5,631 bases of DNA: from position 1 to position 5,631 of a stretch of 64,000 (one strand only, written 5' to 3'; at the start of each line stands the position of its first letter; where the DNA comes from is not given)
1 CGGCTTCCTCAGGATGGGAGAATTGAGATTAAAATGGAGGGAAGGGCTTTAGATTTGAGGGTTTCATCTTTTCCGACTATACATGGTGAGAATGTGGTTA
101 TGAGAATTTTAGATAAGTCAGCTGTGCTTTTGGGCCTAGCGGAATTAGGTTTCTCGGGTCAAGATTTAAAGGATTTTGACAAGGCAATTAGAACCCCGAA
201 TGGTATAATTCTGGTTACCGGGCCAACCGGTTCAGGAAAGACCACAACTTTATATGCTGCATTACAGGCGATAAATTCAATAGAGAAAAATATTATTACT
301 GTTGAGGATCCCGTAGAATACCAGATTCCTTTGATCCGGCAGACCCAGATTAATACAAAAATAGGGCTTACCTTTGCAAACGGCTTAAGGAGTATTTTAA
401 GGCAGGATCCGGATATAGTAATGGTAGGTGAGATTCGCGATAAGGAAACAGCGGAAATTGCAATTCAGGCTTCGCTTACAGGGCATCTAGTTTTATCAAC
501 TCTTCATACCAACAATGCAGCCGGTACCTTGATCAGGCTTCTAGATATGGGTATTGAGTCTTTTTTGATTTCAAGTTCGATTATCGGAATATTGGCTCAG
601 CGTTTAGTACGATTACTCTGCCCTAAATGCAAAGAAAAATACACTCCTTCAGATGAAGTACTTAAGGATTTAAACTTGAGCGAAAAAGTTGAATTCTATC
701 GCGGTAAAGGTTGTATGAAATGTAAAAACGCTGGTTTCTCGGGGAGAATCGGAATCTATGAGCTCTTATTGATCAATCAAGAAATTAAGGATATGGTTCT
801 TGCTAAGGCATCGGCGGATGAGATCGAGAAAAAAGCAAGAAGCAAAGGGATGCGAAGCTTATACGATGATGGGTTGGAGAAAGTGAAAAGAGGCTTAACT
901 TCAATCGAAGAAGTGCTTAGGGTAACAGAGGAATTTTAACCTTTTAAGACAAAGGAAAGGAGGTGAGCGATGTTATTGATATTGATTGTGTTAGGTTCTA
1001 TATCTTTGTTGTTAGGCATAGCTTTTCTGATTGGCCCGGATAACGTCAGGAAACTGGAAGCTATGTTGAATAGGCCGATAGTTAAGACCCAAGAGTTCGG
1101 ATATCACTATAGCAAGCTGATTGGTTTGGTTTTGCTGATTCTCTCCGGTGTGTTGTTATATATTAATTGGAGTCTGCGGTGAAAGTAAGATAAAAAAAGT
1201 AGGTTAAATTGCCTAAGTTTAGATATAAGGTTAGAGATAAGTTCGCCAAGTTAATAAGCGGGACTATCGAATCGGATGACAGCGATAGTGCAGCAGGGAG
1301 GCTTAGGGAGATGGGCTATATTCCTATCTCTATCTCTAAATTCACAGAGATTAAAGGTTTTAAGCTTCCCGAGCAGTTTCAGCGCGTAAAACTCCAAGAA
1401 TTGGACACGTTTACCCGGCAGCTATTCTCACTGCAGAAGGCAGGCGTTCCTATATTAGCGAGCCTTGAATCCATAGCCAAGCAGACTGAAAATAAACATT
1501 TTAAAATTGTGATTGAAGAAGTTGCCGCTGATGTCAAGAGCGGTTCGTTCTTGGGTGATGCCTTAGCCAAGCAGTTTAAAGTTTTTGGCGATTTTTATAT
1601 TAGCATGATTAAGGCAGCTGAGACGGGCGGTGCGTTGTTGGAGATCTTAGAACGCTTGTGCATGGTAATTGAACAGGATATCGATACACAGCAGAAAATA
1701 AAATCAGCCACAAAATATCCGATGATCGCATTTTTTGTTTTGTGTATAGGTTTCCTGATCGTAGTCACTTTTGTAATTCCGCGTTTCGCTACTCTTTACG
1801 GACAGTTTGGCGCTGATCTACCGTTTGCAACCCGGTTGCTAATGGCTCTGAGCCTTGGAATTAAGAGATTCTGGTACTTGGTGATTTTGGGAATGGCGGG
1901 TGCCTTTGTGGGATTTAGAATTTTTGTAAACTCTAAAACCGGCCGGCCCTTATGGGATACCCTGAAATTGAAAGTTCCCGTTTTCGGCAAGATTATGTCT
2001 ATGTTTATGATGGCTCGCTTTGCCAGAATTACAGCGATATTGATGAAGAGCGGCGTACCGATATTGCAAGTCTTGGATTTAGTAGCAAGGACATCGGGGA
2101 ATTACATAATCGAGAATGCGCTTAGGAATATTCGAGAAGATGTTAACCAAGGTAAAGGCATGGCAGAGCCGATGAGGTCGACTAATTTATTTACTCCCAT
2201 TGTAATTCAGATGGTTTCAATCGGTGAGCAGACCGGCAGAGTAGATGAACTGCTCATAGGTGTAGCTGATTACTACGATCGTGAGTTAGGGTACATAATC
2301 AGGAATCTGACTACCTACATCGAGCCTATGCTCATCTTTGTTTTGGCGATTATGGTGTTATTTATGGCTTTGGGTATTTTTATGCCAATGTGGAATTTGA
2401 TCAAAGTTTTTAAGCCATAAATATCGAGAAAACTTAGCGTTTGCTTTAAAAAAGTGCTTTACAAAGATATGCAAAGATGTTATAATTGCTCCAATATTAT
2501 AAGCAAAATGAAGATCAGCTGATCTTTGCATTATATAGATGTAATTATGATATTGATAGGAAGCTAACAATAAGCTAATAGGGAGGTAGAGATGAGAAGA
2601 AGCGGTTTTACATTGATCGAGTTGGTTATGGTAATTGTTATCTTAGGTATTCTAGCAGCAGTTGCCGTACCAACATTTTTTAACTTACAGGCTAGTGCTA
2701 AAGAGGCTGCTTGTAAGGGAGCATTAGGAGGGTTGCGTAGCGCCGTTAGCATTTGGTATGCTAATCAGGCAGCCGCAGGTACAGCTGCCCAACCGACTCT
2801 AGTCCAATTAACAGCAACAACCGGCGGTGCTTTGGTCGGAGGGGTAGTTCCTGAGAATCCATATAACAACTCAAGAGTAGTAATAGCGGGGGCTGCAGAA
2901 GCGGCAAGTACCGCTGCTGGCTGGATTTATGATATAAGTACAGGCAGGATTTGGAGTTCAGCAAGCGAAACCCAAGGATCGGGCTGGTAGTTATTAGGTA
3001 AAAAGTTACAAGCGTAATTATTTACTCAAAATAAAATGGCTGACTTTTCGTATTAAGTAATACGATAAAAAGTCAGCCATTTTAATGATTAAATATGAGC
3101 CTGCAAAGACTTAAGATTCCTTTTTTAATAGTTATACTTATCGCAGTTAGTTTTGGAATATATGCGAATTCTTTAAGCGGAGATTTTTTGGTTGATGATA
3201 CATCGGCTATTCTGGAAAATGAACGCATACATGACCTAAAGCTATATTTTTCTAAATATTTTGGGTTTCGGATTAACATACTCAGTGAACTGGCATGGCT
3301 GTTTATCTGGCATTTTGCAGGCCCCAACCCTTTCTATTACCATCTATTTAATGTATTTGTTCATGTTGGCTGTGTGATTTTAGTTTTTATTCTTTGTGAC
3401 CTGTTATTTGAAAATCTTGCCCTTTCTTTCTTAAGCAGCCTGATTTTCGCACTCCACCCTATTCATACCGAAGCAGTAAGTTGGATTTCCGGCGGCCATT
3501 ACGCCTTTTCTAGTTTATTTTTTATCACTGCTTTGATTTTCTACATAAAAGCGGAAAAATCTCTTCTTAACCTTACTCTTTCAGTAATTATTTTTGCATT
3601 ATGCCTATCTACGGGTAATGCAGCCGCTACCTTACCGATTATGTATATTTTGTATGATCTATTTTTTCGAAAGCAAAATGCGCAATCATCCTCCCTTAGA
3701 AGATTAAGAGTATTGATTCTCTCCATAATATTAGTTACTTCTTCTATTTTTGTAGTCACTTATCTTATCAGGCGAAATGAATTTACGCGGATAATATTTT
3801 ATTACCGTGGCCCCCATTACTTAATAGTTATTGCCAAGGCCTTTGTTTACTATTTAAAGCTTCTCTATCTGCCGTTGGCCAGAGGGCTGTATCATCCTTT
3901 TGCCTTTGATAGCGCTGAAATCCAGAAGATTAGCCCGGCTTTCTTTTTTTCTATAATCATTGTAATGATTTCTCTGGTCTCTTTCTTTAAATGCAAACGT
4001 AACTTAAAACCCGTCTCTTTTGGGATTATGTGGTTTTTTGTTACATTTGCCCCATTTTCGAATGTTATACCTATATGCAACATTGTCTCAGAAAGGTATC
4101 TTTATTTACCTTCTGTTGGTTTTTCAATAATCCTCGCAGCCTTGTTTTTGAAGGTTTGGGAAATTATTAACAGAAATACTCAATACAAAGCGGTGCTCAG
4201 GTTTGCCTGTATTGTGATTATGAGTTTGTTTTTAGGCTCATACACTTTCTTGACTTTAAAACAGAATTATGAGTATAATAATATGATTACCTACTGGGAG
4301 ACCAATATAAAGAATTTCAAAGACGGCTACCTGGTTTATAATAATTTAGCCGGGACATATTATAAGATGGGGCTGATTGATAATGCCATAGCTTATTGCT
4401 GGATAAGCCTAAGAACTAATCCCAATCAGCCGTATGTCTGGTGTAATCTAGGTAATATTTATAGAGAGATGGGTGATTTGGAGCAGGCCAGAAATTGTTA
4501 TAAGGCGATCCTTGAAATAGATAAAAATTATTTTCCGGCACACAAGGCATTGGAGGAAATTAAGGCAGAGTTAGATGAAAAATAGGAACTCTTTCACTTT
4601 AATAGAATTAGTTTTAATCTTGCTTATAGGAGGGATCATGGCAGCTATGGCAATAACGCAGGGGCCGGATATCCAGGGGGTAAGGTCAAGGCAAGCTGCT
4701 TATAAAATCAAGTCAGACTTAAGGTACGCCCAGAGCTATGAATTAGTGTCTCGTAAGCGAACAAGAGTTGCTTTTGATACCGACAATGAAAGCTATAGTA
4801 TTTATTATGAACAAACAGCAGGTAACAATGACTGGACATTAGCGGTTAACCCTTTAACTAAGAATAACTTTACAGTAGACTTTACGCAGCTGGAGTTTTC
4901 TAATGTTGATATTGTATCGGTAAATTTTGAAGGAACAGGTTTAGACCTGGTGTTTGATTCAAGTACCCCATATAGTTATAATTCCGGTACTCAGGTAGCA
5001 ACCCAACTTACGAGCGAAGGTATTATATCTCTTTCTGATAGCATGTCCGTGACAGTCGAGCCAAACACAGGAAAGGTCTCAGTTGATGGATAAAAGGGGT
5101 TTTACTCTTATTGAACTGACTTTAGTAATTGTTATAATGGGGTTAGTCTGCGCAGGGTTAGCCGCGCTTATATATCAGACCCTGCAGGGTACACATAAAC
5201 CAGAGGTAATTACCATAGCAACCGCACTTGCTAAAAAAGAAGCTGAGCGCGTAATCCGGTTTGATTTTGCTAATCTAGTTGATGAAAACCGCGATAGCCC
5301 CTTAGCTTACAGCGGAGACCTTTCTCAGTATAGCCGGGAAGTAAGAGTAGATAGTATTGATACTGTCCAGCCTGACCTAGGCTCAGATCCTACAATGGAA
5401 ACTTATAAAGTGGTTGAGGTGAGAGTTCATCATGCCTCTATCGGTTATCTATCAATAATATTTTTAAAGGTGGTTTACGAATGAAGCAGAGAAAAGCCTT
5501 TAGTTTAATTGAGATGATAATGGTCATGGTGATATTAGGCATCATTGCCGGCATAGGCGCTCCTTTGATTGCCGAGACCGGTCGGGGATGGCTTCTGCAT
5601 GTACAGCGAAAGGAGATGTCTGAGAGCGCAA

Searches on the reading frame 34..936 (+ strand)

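Call 10: search_protein_families(library=pfam, max_evalue=0.01, proteins=[window:34-936:+])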
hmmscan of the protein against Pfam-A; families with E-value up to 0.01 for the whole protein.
window:34-936:+ (301 aa): 10 families
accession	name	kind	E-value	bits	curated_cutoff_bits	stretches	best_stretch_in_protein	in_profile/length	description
PF00437.27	T2SSE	-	2.8e-115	385.4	24.9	1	2-296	88-370/370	Type II/IV secretion system protein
PF13191.12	AAA_16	-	9.5e-05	23.4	32.6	1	51-153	18-113/167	AAA ATPase domain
PF25199.1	nSTAND_NTPase5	-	0.0002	21.7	34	1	54-94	39-80/145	Novel STAND NTPase 5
PF13401.12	AAA_22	-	0.0004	21.1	27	1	55-95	4-44/130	AAA domain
PF13555.12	AAA_29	-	0.0011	19.1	27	1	55-75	21-41/61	P-loop containing region of AAA domain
PF13604.12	AAA_30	-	0.0017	18.5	27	1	50-88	12-50/191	AAA domain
PF01637.24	ATPase_2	-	0.0038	17.5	33.2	1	52-104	15-68/225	ATPase domain predominantly from Archaea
PF13245.12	AAA_19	-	0.0041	17.7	25.1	1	53-86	8-43/134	AAA domain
PF13476.12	AAA_23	-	0.0058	17.7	27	0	48-75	17-38/201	AAA domain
PF20720.3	nSTAND3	-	0.0079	16.3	27.2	0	55-95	16-56/155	Novel STAND NTPase 3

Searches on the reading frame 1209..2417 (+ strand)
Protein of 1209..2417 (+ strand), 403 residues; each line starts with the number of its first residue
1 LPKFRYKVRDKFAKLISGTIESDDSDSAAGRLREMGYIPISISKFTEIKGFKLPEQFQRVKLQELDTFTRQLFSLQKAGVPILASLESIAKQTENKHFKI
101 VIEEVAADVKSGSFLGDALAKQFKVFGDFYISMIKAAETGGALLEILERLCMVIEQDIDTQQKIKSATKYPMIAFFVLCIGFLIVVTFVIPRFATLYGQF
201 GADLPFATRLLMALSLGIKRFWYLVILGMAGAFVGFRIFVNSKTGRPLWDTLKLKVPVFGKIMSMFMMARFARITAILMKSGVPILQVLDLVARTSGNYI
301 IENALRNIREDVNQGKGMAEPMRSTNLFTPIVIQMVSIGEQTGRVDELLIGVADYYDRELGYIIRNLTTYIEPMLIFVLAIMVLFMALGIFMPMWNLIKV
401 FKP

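Call 10: search_protein_families(library=pfam, max_evalue=0.01, proteins=[window:1209-2417:+])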
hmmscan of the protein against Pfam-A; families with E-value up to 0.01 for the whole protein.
window:1209-2417:+ (403 aa): 1 family
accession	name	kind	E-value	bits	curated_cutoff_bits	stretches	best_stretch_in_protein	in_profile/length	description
PF00482.28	T2SSF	-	2.4e-57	192.8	25.2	2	68-191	1-125/125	Type II secretion system (T2SS), protein F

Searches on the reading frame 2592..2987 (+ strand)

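Call 10: search_protein_families(library=pfam, max_evalue=0.01, proteins=[window:2592-2987:+])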
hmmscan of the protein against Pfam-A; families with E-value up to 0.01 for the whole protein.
window:2592-2987:+ (132 aa): 1 family
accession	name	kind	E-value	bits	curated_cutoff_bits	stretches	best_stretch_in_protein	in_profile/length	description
PF07963.17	N_methyl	-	8.8e-08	31.9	21.2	1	2-25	3-26/27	Prokaryotic N-terminal methylation motif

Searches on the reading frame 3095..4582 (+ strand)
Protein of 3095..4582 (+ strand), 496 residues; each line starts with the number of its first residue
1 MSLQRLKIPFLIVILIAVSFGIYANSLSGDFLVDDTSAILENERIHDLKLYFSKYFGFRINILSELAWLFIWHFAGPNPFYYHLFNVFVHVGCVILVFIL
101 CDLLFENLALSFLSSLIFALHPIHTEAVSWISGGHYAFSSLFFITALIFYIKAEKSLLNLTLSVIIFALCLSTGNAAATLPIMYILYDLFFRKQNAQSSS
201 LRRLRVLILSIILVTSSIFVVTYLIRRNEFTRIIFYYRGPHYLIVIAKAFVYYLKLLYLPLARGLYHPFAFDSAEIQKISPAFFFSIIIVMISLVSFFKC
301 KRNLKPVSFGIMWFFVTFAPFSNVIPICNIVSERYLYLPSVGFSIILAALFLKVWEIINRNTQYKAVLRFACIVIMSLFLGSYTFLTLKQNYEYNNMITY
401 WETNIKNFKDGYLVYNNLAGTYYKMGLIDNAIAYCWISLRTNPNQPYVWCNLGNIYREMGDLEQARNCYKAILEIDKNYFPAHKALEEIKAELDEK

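Call 10: search_protein_families(library=pfam, max_evalue=0.01, proteins=[window:3095-4582:+])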
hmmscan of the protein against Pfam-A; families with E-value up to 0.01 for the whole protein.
window:3095-4582:+ (496 aa): 12 families
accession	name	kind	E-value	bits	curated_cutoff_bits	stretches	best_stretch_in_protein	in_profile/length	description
PF00515.34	TPR_1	-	5.9e-15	54.8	27.8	2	447-479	2-34/34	Tetratricopeptide repeat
PF13424.12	TPR_12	-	4.2e-11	43.3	30.1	2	414-477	5-76/77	Tetratricopeptide repeat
PF07719.23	TPR_2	-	1.1e-10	41.2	27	1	446-479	1-34/34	Tetratricopeptide repeat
PF13181.12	TPR_8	-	2e-09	37.3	25.7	1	448-478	3-33/34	Tetratricopeptide repeat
PF13431.12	TPR_17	-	9e-08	32.3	24.4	1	438-466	5-33/34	Tetratricopeptide repeat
PF13374.12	TPR_10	-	3.9e-06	27.1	27.5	0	451-475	7-31/42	Tetratricopeptide repeat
PF13428.12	TPR_14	-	1.6e-05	25.6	23.5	0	452-486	7-41/44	Tetratricopeptide repeat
PF13414.12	TPR_11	-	2.6e-05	24.3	26.8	1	453-483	1-31/42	TPR repeat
PF14559.12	TPR_19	-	6.1e-05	23.7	25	1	431-486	10-64/68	Tetratricopeptide repeat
PF13176.12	TPR_7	-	7.8e-05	22.9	27.9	1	451-478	4-31/36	Tetratricopeptide repeat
PF13371.12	TPR_9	-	0.00076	19.9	35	1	429-476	12-59/73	Tetratricopeptide repeat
PF13174.12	TPR_6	-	0.0088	17.1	26.3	0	452-474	6-28/33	Tetratricopeptide repeat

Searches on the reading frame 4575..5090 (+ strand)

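Call 10: search_protein_families(library=pfam, max_evalue=0.01, proteins=[window:4575-5090:+])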
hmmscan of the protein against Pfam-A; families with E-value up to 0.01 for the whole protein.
window:4575-5090:+ (172 aa): 1 family
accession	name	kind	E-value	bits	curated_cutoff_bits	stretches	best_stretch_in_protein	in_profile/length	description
PF07963.17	N_methyl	-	2.9e-05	23.9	21.2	1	1-27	1-27/27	Prokaryotic N-terminal methylation motif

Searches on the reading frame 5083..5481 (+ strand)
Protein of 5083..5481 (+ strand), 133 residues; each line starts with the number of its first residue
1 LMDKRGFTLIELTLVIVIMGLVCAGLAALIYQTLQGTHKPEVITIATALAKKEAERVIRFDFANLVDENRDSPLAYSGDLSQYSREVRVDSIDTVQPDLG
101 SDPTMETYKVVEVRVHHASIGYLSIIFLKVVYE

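Call 10: search_protein_families(library=pfam, max_evalue=0.01, proteins=[window:5083-5481:+])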
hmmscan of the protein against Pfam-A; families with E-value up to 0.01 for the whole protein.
window:5083-5481:+ (133 aa): 1 family
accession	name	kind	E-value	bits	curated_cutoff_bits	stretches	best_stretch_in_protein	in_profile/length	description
PF07963.17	N_methyl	-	3.5e-07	30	21.2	1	1-26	1-26/27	Prokaryotic N-terminal methylation motif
